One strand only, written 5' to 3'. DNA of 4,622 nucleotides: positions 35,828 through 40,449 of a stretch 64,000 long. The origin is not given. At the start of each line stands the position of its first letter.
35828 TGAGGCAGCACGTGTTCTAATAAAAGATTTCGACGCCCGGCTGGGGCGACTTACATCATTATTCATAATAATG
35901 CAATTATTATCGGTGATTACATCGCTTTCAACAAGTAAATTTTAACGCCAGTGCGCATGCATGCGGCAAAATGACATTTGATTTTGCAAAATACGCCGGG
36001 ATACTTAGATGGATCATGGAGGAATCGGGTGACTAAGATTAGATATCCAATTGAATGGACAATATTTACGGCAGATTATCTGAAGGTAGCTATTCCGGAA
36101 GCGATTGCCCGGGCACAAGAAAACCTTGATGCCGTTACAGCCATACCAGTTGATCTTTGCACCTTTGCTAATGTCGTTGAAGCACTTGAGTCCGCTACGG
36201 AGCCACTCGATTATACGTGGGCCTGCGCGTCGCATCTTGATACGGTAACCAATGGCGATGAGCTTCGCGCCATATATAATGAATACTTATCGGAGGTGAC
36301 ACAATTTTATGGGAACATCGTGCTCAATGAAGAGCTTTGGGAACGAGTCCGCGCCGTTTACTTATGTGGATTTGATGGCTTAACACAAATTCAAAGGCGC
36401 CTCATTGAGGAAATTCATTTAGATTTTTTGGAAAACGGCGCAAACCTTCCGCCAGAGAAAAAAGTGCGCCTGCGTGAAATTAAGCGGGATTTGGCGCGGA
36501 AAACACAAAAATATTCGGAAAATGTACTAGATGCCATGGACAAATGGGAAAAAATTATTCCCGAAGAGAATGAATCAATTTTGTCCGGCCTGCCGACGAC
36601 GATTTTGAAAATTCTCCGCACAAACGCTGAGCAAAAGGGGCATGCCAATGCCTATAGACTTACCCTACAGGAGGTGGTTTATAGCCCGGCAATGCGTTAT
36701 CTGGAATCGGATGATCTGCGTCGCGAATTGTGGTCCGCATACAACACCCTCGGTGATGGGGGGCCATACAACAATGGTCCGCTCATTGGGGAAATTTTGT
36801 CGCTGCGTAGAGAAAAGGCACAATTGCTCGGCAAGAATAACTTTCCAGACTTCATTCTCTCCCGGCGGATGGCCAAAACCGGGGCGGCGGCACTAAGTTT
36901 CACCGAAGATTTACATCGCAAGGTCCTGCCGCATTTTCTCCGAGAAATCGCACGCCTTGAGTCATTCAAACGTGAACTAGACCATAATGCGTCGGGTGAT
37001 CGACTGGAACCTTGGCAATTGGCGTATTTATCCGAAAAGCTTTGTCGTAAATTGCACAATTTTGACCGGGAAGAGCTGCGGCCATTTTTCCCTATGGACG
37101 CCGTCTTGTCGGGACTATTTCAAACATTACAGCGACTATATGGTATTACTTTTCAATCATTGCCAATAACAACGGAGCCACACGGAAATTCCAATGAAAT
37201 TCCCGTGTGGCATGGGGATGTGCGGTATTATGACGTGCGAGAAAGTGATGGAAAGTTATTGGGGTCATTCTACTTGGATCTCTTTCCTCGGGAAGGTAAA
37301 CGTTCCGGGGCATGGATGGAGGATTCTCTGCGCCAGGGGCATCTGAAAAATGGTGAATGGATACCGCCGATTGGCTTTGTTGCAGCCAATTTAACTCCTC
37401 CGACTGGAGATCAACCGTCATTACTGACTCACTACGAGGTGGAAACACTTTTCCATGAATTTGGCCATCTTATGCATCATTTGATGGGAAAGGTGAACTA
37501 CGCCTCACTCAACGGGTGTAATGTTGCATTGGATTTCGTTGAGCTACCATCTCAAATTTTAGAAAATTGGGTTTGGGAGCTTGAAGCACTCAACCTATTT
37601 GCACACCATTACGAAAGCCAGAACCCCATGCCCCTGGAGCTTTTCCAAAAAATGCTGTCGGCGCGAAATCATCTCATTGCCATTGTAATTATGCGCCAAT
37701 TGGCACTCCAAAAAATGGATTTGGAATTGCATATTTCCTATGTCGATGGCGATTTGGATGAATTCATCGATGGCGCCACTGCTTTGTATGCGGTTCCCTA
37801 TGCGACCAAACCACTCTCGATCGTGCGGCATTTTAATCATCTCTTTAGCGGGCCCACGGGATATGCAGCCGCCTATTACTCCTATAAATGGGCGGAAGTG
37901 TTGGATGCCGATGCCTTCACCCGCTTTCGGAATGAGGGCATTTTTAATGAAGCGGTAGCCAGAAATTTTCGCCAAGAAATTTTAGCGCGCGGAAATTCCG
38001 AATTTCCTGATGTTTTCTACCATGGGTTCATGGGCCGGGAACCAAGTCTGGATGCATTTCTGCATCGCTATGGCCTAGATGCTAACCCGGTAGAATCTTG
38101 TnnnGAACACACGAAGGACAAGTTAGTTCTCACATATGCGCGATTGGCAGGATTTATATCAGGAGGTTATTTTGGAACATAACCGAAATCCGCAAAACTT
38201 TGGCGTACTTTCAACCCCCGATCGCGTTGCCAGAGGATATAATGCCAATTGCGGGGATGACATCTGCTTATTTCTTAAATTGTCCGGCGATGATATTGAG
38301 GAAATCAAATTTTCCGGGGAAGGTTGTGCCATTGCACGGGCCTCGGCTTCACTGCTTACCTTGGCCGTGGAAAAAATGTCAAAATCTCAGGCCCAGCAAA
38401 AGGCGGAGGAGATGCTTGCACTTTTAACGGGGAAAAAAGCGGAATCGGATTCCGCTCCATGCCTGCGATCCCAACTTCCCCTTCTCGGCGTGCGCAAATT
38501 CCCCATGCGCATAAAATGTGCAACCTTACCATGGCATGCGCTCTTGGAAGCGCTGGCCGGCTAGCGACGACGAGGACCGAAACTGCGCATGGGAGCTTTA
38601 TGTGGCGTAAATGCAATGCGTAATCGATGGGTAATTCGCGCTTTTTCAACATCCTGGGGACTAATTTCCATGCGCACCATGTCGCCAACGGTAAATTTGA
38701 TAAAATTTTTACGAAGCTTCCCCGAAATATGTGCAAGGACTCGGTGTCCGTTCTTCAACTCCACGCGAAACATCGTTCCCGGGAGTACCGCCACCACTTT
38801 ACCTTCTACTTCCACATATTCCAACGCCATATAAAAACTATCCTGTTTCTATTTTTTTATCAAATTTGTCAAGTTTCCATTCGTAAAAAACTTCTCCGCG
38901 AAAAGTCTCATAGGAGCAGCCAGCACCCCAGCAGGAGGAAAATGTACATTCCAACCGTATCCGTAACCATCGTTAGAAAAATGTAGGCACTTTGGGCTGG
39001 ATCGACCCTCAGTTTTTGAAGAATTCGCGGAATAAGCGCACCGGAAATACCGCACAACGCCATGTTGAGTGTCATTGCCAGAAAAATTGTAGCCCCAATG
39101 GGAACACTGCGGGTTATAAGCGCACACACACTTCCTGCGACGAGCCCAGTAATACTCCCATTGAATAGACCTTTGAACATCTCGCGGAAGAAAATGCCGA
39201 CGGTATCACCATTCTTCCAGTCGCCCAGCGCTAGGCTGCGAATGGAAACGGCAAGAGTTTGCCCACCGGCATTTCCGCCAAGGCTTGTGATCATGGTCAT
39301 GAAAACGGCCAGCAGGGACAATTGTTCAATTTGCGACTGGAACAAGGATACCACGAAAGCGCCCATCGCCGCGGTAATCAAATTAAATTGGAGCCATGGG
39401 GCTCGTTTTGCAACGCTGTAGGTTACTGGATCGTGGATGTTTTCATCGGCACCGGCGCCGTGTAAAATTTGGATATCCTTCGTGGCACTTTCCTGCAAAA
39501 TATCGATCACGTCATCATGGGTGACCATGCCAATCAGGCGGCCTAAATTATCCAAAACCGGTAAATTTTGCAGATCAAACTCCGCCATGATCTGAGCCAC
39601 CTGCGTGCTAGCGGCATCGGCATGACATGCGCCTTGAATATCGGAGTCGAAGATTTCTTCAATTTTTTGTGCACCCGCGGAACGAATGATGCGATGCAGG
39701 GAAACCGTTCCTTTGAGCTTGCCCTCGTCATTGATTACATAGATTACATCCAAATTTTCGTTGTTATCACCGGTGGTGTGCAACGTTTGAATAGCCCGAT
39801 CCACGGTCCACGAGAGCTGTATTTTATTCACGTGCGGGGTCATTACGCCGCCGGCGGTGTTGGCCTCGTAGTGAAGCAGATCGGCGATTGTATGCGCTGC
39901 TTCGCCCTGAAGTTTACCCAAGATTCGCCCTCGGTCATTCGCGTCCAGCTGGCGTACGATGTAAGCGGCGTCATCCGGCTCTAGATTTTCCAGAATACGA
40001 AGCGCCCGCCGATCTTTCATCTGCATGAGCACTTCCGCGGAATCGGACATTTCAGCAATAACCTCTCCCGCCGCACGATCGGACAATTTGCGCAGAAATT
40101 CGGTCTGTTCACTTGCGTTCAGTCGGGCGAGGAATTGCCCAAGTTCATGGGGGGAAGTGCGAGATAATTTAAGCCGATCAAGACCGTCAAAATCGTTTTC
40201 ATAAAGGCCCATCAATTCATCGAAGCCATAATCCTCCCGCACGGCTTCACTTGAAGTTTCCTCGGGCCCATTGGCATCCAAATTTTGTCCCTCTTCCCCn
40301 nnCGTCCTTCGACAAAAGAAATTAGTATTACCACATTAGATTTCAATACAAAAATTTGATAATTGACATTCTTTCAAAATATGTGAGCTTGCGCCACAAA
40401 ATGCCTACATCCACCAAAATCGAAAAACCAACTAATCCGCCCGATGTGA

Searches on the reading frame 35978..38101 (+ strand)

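Call 18: search_protein_families(library=pfam, proteins=[window:35978-38101:+], max_evalue=0.00001)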
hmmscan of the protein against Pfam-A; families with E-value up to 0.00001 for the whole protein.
window:35978-38101:+ (708 aa): 2 families
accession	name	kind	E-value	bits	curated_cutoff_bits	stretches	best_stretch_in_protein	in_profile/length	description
PF01432.26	Peptidase_M3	-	5.6e-120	402.2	27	1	239-699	2-456/457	Peptidase family M3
PF19310.4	TOP_N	-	2.4e-09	37.5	27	1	62-161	22-122/123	Neurolysin/Thimet oligopeptidase, N-terminal domain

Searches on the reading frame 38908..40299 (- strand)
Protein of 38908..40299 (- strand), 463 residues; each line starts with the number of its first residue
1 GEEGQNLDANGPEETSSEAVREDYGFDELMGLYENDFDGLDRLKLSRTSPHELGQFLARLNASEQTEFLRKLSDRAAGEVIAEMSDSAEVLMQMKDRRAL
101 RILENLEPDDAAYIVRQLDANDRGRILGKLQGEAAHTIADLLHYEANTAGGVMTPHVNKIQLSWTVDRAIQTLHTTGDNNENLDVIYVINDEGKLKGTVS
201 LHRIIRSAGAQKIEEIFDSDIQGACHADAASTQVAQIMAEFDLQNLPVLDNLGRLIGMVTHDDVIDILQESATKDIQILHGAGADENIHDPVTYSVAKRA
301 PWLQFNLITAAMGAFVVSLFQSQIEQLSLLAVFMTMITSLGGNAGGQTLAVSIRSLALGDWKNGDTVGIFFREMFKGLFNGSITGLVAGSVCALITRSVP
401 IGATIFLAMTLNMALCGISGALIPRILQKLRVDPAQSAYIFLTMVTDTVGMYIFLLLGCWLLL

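Call 18: search_protein_families(library=pfam, proteins=[window:38908-40299:-], max_evalue=0.00001)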
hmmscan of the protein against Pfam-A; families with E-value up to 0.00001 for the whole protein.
window:38908-40299:- (463 aa): 3 families
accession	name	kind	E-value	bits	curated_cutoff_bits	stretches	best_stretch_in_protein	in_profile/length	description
PF01769.21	MgtE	-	4e-25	88.9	27.6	1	334-456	1-124/125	Divalent cation transporter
PF03448.22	MgtE_N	-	1.4e-16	61.4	25.9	1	50-146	3-101/102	MgtE intracellular N domain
PF00571.33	CBS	-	1.3e-13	51.4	24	0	232-269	19-56/57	CBS domain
